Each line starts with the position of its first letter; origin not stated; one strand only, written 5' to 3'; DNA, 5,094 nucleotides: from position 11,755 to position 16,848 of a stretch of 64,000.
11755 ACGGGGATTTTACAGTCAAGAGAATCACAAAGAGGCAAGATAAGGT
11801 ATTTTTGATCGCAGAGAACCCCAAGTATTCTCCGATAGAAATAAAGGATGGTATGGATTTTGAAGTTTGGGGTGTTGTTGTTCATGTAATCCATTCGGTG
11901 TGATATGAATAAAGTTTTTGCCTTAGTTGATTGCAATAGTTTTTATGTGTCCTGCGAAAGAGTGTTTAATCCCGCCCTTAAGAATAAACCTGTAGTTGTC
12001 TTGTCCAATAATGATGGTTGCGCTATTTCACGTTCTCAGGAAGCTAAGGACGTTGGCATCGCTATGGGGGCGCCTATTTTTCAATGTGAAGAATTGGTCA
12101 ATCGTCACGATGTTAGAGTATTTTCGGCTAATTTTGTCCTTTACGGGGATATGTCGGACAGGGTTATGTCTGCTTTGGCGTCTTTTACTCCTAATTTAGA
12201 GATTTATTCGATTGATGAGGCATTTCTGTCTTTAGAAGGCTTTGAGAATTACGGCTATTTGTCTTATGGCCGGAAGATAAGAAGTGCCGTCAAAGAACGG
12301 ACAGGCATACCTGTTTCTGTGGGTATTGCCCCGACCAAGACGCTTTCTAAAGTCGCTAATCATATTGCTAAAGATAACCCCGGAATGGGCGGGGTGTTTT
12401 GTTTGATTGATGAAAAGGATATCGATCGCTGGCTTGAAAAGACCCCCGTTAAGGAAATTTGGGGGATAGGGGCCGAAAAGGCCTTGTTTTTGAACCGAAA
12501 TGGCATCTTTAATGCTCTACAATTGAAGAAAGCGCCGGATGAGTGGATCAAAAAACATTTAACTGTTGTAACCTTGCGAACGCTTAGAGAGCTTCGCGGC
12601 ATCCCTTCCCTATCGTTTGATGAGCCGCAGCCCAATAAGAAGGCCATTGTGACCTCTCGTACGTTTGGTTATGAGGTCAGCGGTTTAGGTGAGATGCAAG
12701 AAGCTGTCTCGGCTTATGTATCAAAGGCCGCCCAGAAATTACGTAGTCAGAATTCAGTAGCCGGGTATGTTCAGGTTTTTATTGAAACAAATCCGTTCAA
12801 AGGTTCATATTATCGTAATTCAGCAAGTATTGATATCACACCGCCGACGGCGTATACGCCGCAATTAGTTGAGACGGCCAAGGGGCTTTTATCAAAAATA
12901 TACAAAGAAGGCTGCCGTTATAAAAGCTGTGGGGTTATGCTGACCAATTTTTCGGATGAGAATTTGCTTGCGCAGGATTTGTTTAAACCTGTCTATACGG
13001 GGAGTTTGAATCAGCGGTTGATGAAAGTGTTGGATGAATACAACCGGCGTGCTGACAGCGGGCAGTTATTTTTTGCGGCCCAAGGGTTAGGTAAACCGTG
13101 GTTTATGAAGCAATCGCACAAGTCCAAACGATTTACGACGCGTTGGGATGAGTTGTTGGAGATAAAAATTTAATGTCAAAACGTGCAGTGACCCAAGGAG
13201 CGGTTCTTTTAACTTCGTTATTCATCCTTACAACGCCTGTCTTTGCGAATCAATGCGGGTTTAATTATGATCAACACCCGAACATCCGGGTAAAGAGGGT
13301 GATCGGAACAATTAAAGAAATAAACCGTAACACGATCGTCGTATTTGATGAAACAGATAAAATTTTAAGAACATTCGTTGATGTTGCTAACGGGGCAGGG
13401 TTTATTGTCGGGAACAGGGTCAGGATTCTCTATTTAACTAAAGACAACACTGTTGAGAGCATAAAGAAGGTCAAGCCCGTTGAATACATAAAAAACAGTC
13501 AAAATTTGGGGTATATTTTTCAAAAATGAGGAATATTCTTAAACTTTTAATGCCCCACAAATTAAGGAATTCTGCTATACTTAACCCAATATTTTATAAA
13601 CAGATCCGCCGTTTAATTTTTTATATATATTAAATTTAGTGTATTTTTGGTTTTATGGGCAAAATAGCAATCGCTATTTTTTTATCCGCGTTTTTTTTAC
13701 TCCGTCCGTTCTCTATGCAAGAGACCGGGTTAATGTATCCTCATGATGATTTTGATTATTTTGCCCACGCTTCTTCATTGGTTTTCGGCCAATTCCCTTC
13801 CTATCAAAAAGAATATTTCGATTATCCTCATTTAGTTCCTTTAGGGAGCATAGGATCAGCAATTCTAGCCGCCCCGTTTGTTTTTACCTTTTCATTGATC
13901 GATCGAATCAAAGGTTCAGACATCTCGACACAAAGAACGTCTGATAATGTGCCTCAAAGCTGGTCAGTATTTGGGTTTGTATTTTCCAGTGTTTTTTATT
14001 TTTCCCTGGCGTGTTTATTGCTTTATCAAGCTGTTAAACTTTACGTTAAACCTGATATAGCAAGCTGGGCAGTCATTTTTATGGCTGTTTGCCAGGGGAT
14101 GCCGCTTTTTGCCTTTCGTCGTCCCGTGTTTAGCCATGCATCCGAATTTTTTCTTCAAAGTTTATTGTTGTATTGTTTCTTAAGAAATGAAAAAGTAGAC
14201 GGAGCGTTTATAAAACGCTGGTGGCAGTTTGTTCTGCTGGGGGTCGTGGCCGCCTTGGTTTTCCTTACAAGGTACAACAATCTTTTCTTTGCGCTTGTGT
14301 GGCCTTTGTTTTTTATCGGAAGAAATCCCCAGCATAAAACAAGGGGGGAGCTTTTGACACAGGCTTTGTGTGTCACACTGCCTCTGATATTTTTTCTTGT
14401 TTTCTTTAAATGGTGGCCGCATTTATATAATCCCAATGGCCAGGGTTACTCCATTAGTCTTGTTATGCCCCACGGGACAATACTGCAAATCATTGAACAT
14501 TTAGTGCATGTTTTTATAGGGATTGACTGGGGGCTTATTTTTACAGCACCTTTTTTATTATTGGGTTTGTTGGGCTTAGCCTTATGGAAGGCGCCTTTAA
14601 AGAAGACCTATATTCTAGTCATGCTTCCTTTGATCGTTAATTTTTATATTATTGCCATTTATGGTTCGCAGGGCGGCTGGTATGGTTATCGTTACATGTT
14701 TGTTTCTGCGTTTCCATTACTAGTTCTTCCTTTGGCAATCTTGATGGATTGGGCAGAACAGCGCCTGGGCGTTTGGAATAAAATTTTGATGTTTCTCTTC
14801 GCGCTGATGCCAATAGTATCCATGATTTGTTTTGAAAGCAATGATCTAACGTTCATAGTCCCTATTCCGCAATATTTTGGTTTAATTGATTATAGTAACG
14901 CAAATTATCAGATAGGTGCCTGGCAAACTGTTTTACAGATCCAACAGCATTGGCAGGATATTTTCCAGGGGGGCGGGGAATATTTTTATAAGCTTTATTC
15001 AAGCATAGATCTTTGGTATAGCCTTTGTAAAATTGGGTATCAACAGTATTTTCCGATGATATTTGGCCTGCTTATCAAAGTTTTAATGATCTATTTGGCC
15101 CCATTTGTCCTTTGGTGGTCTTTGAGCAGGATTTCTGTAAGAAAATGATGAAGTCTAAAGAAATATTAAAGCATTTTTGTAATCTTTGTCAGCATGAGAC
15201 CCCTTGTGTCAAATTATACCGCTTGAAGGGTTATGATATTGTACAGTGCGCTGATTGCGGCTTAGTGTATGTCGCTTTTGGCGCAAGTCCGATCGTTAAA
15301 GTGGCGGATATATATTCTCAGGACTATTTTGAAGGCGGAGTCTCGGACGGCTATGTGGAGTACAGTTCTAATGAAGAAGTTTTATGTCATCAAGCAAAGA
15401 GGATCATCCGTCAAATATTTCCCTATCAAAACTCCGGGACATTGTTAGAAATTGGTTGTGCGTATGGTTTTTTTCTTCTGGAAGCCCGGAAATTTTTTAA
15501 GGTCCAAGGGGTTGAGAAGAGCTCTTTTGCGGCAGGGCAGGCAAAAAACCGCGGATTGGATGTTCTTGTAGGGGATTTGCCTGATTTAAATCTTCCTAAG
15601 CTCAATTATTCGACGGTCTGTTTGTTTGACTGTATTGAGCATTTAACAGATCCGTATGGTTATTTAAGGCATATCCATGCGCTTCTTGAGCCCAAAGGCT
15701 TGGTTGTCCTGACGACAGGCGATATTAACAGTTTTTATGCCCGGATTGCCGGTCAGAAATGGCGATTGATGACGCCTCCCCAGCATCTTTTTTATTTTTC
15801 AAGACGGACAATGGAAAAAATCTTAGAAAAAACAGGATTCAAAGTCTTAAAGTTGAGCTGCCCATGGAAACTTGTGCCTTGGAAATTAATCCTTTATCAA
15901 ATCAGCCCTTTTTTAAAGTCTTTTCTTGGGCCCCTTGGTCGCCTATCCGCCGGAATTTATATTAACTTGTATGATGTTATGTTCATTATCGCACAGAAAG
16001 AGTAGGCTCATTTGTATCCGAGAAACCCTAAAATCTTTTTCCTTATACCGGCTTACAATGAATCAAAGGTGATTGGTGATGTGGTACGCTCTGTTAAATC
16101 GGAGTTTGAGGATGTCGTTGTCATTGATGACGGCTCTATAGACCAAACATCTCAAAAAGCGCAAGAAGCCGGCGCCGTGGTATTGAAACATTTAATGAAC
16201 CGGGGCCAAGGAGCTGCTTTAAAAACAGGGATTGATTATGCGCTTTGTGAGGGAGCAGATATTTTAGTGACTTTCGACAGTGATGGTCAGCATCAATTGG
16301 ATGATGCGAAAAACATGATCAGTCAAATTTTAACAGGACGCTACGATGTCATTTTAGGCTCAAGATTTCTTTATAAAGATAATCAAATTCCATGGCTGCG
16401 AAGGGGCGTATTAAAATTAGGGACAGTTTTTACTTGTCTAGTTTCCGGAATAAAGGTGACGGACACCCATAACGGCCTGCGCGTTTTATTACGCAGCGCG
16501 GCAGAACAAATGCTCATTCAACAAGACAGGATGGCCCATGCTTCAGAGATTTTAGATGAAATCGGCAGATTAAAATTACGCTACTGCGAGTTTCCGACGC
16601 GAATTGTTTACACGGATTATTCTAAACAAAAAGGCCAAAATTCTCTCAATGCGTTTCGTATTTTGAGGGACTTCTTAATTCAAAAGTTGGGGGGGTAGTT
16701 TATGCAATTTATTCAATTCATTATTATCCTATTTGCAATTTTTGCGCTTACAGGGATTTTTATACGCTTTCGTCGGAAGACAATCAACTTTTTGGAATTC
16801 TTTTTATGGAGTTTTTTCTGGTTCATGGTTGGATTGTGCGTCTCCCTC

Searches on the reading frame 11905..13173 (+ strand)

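Call 94: search_protein_families(library=pfam, proteins=[window:11905-13173:+], max_evalue=0.0001)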
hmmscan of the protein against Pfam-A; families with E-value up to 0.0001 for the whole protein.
window:11905-13173:+ (422 aa): 3 families
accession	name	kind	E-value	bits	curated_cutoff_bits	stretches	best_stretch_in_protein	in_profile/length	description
PF00817.25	IMS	-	2.9e-37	128.3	23.2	1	8-152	1-147/148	impB/mucB/samB family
PF11799.13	IMS_C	-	7.6e-20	71.8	20.7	1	245-353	1-103/109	impB/mucB/samB family C-terminal domain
PF13438.11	DUF4113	-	7.9e-18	64.7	24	1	370-420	1-51/51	Domain of unknown function (DUF4113)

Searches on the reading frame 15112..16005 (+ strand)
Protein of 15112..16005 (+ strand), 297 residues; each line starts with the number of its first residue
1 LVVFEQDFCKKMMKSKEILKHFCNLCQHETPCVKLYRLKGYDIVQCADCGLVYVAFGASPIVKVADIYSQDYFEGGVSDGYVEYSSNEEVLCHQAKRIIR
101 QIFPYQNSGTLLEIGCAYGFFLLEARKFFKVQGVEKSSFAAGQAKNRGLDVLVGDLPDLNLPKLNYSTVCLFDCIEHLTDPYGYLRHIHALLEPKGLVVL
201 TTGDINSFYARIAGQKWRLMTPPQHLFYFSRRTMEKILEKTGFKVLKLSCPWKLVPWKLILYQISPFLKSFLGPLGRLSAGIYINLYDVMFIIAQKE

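Call 94: search_protein_families(library=pfam, proteins=[window:15112-16005:+], max_evalue=0.0001)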
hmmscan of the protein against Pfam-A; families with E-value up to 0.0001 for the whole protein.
window:15112-16005:+ (297 aa): 4 families
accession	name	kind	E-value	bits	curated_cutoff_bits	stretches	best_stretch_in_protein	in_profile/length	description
PF13489.12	Methyltransf_23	-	8.5e-26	91.1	27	1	94-247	8-163/164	Methyltransferase domain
PF08241.18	Methyltransf_11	-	2.6e-08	34.8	21.2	1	112-199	1-94/95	Methyltransferase domain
PF13649.12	Methyltransf_25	-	6.3e-07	30.4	27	1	112-196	2-97/97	Methyltransferase domain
PF08242.18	Methyltransf_12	-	2.7e-06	28.5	30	1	112-197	1-97/98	Methyltransferase domain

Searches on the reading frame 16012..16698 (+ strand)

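Call 94: search_protein_families(library=pfam, proteins=[window:16012-16698:+], max_evalue=0.0001)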
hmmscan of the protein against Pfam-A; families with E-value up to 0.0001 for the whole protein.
window:16012-16698:+ (228 aa): 1 family
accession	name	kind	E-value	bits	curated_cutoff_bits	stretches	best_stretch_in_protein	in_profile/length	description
PF00535.33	Glycos_transf_2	-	3.4e-23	82.8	23.3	1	11-166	3-166/168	Glycosyl transferase family 2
